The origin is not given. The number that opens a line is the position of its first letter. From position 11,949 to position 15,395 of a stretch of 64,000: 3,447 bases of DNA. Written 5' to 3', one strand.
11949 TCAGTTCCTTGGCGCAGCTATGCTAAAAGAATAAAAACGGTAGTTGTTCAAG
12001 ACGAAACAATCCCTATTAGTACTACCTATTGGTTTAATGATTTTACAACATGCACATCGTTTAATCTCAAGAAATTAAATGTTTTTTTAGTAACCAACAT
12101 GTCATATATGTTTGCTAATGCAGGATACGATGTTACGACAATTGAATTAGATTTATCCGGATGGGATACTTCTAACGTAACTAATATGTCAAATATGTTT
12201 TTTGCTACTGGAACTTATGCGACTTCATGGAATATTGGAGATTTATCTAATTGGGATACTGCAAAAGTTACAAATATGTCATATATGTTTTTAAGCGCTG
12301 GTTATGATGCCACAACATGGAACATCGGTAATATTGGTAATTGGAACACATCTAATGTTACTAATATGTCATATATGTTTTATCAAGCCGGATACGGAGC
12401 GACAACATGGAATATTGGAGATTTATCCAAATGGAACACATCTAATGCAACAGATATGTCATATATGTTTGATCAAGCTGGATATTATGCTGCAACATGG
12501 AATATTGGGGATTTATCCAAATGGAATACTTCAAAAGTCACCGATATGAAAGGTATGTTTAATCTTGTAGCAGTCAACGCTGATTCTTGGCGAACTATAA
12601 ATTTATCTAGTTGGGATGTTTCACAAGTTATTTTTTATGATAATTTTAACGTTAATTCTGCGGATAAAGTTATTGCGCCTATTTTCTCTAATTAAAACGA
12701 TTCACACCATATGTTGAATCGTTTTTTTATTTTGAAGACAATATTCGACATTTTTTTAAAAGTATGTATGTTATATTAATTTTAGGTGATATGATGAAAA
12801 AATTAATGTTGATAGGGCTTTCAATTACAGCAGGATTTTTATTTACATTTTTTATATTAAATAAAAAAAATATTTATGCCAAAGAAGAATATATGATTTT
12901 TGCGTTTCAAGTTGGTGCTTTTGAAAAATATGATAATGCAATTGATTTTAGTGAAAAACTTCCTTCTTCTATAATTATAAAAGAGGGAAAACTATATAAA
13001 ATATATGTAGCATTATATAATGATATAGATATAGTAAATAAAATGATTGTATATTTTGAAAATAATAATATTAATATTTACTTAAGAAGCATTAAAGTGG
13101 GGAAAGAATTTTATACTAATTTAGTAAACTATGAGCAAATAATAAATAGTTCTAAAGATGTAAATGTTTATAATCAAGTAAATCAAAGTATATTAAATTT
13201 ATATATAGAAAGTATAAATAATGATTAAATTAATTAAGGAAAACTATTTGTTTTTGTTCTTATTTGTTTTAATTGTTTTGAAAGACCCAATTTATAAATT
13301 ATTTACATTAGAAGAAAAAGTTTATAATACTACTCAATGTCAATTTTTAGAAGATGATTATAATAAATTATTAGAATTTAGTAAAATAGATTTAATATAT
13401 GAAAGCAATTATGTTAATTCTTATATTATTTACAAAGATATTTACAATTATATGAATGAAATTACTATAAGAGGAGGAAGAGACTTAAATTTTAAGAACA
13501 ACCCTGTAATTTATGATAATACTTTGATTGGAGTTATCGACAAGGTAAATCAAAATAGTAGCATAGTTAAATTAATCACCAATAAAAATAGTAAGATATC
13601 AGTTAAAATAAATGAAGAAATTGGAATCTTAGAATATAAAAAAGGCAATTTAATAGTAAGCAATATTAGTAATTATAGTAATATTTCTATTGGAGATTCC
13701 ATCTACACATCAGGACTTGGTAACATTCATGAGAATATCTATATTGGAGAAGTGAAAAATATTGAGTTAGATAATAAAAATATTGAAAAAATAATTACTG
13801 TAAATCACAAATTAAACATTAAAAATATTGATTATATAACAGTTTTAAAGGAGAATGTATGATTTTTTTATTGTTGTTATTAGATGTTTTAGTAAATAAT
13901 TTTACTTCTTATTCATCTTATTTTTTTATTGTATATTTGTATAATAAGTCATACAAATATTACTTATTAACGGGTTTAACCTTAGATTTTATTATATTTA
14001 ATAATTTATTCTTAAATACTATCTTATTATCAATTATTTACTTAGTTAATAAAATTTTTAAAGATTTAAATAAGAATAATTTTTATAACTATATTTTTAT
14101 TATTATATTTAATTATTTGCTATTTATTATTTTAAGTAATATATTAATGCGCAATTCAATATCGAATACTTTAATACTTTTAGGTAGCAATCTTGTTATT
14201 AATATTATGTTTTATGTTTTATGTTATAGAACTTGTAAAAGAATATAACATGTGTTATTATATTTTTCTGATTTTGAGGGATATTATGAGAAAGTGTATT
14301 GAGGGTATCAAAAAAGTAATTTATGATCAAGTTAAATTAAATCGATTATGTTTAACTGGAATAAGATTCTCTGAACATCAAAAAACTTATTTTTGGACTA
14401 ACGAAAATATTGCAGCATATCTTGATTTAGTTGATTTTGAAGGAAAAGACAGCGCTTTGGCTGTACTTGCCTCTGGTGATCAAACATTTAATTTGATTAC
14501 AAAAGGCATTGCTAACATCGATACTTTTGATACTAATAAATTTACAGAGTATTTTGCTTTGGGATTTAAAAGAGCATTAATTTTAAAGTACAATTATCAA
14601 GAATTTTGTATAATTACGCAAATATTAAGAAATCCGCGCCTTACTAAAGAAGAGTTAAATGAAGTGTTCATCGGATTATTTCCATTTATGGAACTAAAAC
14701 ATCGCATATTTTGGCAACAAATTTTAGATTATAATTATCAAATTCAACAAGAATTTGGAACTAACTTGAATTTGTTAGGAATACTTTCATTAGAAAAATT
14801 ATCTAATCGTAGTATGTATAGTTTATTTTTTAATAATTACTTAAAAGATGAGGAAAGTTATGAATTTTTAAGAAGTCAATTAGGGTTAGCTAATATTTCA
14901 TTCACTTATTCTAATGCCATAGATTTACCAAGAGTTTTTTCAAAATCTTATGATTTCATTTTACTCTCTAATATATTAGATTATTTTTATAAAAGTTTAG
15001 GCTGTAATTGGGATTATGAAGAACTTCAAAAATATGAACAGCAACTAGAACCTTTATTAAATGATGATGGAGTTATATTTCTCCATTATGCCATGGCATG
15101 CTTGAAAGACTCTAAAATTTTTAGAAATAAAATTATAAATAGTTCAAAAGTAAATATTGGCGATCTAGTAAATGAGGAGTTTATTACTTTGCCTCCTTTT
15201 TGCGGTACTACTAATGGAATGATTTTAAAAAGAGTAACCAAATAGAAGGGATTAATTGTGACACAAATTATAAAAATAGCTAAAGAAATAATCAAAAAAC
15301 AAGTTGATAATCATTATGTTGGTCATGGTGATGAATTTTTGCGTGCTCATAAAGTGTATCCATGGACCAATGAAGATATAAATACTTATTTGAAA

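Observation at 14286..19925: Tandem array of four intact paralogs (plus one decayed copy) of an uncharacterised Rossmann-like family occupying the minCD slot of the mreCD-spoIVFAB-rplU locus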

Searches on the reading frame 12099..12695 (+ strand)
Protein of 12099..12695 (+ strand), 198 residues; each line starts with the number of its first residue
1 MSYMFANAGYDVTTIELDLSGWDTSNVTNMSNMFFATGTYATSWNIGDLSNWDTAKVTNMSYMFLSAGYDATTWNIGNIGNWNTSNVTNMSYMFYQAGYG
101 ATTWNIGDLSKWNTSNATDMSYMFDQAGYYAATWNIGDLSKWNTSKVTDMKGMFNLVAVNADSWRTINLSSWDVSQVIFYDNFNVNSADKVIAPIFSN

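Call 89: search_protein_families(library=pfam, proteins=[window:12099-12695:+], max_evalue=10)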
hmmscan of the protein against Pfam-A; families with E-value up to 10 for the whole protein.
window:12099-12695:+ (198 aa): 5 families
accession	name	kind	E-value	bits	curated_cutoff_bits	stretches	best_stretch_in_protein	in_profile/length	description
PF03382.20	DUF285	-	6e-44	149.1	25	2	1-127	3-110/120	Mycoplasma protein of unknown function, DUF285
PF18770.7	Arm_vescicular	-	0.036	14.4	33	0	50-64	2-16/61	Armadillo tether-repeat of vescicular transport factor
PF00686.25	CBM_20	-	0.1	12.8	23.3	1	75-98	23-46/97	Starch binding domain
PF05372.16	Delta_lysin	-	0.13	12.1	25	0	106-112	9-15/25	Delta lysin family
PF18911.6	PKD_4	-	0.89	10.1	27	1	102-147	37-79/85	PKD domain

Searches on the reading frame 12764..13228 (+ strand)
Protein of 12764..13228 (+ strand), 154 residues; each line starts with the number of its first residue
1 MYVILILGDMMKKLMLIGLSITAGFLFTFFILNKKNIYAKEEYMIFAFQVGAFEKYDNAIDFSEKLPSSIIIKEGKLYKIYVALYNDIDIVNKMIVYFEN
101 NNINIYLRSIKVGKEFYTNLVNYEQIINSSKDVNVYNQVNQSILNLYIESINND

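Call 4: search_protein_families(library=pfam, proteins=[window:12764-13228:+], max_evalue=1)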
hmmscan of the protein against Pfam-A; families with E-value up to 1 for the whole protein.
window:12764-13228:+ (154 aa): 1 family
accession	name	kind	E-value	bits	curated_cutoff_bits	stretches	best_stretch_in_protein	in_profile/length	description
PF09797.15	NatB_MDM20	-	0.0008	18.9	27.6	1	28-102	286-360/379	N-acetyltransferase B complex (NatB) non catalytic subunit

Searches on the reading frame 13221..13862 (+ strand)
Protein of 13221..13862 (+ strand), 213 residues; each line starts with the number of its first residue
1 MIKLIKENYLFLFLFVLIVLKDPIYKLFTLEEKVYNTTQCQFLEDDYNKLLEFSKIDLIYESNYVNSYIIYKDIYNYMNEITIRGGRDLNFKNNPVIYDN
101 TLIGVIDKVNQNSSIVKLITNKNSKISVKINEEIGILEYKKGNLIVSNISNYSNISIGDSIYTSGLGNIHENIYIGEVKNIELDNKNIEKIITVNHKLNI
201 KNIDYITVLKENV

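Call 4: search_protein_families(library=pfam, proteins=[window:13221-13862:+], max_evalue=1)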
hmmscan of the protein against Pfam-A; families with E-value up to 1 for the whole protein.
window:13221-13862:+ (213 aa): 1 family
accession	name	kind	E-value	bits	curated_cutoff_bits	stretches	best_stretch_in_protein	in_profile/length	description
PF04085.20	MreC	-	1.2e-25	90.5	28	1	69-210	1-147/147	Rod shape-determining protein MreC, barrel core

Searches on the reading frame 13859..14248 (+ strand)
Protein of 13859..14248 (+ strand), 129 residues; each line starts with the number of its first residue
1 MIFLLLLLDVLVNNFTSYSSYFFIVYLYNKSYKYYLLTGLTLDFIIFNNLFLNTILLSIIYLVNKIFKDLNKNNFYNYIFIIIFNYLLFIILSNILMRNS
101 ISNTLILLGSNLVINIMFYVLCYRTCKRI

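Call 4: search_protein_families(library=pfam, proteins=[window:13859-14248:+], max_evalue=1)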
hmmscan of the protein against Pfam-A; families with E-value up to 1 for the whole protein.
window:13859-14248:+ (129 aa): 0 families

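Call 5: search_protein_families(library=ncbifam, proteins=[window:13859-14248:+], max_evalue=1)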
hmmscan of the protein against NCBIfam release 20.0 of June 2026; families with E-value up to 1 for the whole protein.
window:13859-14248:+ (129 aa): 0 families

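Call 89: search_protein_families(library=pfam, proteins=[window:13859-14248:+], max_evalue=10)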
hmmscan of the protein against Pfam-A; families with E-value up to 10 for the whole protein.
window:13859-14248:+ (129 aa): 0 families

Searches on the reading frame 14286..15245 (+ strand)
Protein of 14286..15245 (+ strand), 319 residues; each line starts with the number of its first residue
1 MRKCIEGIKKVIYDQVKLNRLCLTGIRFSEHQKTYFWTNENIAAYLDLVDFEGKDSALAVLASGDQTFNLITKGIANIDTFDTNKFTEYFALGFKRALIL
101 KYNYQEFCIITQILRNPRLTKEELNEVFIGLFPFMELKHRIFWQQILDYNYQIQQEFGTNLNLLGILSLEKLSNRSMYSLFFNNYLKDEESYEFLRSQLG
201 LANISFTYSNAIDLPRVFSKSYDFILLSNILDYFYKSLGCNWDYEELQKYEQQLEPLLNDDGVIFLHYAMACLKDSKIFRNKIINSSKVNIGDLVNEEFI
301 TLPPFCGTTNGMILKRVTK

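Call 4: search_protein_families(library=pfam, proteins=[window:14286-15245:+], max_evalue=1)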
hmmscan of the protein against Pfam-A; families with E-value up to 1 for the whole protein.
window:14286-15245:+ (319 aa): 2 families
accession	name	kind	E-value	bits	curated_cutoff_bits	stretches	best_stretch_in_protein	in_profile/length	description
PF11899.13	DUF3419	-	3.8e-07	30.1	28.2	2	31-145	8-117/385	Protein of unknown function (DUF3419)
PF13847.12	Methyltransf_31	-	0.0066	16.6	27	1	195-269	47-112/145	Methyltransferase domain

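Call 5: search_protein_families(library=ncbifam, proteins=[window:14286-15245:+], max_evalue=1)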
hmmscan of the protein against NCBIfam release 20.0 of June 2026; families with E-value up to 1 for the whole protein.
window:14286-15245:+ (319 aa): 1 family
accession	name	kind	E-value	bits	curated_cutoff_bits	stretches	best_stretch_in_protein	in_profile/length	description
TIGR04345.1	ovoA_Cterm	equivalog_domain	0.061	12.8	170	1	196-236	106-149/242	putative 4-mercaptohistidine N1-methyltransferase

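Call 6: search_solved_structures(query=A1, max_evalue=10, show_alignments=2)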
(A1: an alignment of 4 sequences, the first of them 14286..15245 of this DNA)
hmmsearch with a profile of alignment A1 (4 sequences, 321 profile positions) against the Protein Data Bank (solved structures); distinct sequences matched with E-value up to 10: 1.
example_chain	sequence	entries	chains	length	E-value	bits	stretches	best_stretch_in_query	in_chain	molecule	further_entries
9bxl_A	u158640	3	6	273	0.78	12.1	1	197-233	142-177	5-thiohistidine N-methyltransferase OvoM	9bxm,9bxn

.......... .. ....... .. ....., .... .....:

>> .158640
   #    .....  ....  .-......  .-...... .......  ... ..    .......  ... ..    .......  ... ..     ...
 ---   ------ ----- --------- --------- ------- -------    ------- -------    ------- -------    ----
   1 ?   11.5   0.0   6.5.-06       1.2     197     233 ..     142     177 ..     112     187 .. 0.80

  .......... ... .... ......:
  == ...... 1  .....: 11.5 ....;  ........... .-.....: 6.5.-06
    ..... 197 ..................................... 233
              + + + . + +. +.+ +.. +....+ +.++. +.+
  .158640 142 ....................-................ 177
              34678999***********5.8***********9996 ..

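Call 33: search_protein_families(library=padloc, proteins=[window:14286-15245:+], max_evalue=1)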
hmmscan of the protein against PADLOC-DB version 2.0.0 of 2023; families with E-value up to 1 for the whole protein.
window:14286-15245:+ (319 aa): 0 families
